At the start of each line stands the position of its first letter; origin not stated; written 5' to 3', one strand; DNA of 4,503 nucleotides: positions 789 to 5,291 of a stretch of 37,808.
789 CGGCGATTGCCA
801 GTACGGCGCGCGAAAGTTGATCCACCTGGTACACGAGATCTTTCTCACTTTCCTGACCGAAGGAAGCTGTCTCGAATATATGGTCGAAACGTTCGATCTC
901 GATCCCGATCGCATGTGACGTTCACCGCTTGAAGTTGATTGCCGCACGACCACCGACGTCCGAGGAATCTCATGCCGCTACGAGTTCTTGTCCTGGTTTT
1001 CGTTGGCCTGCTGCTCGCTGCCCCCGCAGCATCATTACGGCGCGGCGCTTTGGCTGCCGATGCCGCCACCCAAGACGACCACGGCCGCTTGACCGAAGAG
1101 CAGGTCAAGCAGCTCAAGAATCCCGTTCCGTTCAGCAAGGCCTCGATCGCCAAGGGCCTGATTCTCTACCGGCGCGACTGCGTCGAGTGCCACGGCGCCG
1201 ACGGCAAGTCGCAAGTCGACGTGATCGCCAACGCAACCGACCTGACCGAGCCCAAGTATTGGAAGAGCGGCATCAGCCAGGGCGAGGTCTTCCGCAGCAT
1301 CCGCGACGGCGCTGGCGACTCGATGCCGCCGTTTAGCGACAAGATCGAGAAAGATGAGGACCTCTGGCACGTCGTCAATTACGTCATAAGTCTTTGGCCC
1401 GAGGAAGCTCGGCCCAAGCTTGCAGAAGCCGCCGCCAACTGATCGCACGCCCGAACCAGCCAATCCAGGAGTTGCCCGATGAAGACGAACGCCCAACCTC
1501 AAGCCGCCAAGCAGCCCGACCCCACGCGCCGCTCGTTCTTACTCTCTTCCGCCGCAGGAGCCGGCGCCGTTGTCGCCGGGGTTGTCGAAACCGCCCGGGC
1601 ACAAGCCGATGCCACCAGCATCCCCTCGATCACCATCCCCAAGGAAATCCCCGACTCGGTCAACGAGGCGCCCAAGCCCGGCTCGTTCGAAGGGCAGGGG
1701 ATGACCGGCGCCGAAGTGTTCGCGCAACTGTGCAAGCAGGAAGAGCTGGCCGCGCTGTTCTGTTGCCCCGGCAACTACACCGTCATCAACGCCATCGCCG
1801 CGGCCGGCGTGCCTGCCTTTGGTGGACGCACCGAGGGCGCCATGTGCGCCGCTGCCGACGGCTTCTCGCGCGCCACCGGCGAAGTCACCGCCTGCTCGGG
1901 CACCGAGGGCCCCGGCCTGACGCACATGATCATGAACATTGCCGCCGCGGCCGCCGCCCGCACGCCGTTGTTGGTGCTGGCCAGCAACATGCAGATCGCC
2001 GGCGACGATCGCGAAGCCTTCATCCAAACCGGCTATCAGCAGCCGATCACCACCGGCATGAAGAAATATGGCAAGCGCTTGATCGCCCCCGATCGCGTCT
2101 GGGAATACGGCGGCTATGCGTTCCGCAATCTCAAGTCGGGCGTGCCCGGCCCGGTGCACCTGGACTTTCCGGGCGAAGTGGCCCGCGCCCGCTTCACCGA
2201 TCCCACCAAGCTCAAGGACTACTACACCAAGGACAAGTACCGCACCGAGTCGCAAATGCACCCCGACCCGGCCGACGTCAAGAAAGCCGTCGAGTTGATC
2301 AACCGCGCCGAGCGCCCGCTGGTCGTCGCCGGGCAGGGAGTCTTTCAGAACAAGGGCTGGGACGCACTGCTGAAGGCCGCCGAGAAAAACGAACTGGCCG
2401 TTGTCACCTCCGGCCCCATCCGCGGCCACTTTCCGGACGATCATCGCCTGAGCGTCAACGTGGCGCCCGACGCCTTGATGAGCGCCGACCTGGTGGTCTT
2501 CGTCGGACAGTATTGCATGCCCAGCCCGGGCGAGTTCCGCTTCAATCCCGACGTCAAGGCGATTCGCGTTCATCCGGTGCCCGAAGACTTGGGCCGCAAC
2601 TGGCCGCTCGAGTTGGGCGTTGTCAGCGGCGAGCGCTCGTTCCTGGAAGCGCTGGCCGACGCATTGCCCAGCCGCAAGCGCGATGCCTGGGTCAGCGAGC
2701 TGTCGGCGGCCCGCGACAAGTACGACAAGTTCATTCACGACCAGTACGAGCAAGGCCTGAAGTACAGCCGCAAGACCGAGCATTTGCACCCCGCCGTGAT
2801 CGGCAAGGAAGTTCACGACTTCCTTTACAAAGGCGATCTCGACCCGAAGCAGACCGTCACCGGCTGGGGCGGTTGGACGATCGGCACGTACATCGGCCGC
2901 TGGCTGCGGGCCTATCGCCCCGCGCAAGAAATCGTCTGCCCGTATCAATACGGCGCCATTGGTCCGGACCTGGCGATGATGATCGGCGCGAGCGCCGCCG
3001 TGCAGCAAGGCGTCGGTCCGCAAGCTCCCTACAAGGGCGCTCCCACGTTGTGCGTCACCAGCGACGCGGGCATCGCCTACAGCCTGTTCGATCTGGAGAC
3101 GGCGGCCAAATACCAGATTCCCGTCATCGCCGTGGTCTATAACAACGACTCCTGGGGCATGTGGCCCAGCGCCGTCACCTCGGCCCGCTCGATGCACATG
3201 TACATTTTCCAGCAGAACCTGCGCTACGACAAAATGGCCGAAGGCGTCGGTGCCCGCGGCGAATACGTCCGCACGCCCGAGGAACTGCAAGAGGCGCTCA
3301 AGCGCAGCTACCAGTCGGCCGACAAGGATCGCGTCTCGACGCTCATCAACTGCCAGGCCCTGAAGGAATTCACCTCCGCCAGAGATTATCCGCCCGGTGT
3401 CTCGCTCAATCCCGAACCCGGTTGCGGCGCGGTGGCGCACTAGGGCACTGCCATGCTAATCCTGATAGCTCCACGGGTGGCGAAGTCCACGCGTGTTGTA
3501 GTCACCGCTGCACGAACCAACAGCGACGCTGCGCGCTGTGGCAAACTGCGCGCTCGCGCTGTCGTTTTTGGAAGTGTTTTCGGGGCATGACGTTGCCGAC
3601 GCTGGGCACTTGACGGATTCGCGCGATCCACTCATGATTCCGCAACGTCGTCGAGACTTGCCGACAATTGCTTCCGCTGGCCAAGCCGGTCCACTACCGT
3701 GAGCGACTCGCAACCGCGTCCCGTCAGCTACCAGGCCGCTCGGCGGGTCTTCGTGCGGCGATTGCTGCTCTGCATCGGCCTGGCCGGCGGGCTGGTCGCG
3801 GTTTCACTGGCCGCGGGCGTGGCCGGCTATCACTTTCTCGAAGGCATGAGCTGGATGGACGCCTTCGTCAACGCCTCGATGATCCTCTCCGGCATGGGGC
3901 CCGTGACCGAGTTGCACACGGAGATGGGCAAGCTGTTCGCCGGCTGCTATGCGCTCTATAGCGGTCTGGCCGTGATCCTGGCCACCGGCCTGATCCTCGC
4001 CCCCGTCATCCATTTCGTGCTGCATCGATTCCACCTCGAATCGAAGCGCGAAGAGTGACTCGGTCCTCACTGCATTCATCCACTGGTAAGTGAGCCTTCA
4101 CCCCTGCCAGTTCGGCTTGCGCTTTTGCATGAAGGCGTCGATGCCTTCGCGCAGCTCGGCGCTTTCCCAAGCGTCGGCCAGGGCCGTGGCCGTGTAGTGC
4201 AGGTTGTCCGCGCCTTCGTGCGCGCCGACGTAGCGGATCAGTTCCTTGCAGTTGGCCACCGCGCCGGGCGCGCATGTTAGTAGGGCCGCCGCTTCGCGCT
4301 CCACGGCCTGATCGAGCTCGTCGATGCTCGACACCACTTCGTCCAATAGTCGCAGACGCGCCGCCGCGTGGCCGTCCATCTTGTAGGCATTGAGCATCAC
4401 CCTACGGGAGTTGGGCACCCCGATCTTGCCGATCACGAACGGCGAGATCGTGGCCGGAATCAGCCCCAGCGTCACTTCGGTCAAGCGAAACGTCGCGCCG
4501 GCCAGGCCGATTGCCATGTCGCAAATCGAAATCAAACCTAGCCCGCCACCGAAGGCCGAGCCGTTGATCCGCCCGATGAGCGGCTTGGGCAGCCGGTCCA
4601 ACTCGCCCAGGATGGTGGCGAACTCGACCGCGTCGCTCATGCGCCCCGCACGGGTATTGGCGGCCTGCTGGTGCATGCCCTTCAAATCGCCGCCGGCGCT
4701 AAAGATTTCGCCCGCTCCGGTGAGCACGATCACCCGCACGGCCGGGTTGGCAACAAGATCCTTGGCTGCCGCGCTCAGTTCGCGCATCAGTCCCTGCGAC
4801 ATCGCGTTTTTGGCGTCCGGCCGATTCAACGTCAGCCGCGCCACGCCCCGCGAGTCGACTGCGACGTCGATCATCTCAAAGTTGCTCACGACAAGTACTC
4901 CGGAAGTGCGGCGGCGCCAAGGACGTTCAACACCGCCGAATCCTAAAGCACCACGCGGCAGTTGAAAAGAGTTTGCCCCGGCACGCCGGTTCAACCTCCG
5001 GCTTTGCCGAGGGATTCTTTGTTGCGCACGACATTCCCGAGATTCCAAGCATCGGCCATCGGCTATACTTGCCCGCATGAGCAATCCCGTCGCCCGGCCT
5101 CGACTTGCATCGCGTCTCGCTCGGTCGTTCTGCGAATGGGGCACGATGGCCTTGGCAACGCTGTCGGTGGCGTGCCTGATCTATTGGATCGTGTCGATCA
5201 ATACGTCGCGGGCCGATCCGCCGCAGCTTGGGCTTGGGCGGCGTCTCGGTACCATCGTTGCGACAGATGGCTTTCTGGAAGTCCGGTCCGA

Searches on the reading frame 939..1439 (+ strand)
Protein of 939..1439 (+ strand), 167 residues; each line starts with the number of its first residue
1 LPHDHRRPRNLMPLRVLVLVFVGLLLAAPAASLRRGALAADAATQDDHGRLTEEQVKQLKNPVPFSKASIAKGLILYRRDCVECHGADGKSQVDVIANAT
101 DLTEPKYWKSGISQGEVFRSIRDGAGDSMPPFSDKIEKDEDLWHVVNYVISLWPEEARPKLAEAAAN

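Call 75: search_protein_families(library=pfam, proteins=[window:939-1439:+], max_evalue=0.001)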
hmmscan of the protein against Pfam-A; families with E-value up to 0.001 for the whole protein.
window:939-1439:+ (167 aa): 2 families
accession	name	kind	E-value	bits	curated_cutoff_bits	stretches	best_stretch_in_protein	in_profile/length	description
PF13442.11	Cytochrome_CBB3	-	4.9e-11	43.2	27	1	69-149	2-68/68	Cytochrome C oxidase, cbb3-type, subunit III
PF00034.26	Cytochrom_C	-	4.9e-08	34.6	21.3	1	71-153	2-90/90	Cytochrome c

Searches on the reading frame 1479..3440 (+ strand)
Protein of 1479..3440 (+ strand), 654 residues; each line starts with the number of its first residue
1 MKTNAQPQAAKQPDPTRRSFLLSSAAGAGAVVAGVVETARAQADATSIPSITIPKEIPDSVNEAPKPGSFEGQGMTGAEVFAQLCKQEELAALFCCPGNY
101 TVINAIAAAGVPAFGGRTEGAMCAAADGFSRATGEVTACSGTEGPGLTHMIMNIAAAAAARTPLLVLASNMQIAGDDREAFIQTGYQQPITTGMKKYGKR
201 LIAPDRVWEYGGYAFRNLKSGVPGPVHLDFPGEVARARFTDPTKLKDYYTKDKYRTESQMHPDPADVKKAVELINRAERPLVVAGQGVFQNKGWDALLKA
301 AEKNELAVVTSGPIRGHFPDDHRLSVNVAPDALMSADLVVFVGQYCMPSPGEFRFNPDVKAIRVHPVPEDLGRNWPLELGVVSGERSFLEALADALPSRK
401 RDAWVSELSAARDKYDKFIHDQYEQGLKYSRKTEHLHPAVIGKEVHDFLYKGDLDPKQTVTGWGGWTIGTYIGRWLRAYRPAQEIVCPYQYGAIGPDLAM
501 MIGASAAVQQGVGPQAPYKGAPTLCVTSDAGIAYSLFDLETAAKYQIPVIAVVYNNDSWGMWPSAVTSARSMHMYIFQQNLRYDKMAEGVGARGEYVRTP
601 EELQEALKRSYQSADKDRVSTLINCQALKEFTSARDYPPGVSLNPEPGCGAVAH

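Call 75: search_protein_families(library=pfam, proteins=[window:1479-3440:+], max_evalue=0.001)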
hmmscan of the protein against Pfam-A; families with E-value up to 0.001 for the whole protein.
window:1479-3440:+ (654 aa): 4 families
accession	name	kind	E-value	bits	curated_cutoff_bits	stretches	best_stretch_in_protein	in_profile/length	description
PF02776.23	TPP_enzyme_N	-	5.8e-22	78.1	26.8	1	75-181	1-110/119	Thiamine pyrophosphate enzyme, N-terminal TPP binding domain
PF00205.28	TPP_enzyme_M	-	7.5e-21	74.7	30.4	1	267-392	1-137/137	Thiamine pyrophosphate enzyme, central domain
PF02775.26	TPP_enzyme_C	-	6.8e-19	68.6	21.9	1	474-615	11-142/151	Thiamine pyrophosphate enzyme, C-terminal TPP binding domain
PF10399.14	UCR_Fe-S_N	-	0.00018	21.3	24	1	8-36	2-30/41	Ubiquitinol-cytochrome C reductase Fe-S subunit TAT signal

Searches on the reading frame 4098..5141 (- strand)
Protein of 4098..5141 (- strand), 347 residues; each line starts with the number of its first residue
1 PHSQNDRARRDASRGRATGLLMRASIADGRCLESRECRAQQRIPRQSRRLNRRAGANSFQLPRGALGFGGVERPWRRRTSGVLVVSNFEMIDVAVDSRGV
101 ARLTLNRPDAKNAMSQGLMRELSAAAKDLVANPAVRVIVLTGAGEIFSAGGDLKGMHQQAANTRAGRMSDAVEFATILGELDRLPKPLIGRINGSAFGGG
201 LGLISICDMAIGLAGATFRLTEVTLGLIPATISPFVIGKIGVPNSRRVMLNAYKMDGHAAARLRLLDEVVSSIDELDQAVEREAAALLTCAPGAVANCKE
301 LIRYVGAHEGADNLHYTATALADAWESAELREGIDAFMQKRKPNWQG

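Call 75: search_protein_families(library=pfam, proteins=[window:4098-5141:-], max_evalue=0.001)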
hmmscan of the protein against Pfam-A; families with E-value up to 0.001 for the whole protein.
window:4098-5141:- (347 aa): 2 families
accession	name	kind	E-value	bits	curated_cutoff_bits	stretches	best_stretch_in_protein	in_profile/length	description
PF00378.25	ECH_1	-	7.3e-46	157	27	1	98-346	4-249/251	Enoyl-CoA hydratase/isomerase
PF16113.10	ECH_2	-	3.6e-24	86.3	27.2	1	101-272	2-174/335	Enoyl-CoA hydratase/isomerase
